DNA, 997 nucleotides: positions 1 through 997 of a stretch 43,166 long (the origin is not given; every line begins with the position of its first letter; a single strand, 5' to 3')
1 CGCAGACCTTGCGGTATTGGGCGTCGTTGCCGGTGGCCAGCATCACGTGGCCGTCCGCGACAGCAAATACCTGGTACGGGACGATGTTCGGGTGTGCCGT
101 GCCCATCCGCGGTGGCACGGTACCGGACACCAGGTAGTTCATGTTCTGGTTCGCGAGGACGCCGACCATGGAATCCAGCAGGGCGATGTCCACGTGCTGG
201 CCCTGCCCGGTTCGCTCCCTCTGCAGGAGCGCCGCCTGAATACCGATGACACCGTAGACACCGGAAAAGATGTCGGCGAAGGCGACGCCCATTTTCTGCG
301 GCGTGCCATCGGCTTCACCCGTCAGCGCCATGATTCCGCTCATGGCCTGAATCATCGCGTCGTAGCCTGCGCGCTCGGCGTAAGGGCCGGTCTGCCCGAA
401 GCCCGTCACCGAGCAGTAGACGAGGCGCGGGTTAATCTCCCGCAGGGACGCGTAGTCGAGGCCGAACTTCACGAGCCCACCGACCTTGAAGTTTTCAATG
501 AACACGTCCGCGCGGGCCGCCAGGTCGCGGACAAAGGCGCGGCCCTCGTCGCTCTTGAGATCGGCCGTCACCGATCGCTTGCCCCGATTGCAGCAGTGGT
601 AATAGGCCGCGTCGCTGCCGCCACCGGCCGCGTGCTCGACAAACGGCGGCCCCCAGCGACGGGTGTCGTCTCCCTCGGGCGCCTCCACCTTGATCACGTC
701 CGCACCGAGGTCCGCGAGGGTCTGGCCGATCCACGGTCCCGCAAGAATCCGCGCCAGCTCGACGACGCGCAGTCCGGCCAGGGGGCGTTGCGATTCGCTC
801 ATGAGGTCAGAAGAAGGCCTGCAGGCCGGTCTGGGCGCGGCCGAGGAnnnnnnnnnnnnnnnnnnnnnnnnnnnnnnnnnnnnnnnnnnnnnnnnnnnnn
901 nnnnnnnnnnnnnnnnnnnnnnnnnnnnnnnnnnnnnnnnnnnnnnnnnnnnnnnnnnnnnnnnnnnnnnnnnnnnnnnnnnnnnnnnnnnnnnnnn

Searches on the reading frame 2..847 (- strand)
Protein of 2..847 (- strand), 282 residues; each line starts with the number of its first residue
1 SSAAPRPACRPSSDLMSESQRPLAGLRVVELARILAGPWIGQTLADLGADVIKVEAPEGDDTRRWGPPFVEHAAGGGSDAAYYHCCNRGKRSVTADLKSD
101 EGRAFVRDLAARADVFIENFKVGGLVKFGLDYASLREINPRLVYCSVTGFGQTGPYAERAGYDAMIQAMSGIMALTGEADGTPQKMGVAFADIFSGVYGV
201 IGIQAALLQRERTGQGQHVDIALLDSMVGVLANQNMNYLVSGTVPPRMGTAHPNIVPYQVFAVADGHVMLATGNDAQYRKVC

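Call 55: search_protein_families(library=pfam, proteins=[window:2-847:-], max_evalue=0.001)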
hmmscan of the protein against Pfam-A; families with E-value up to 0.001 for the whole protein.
window:2-847:- (282 aa): 1 family
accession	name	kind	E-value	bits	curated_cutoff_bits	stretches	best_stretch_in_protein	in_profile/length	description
PF02515.22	CoA_transf_3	-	2.5e-103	346.5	23.3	1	23-282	1-254/366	CoA-transferase family III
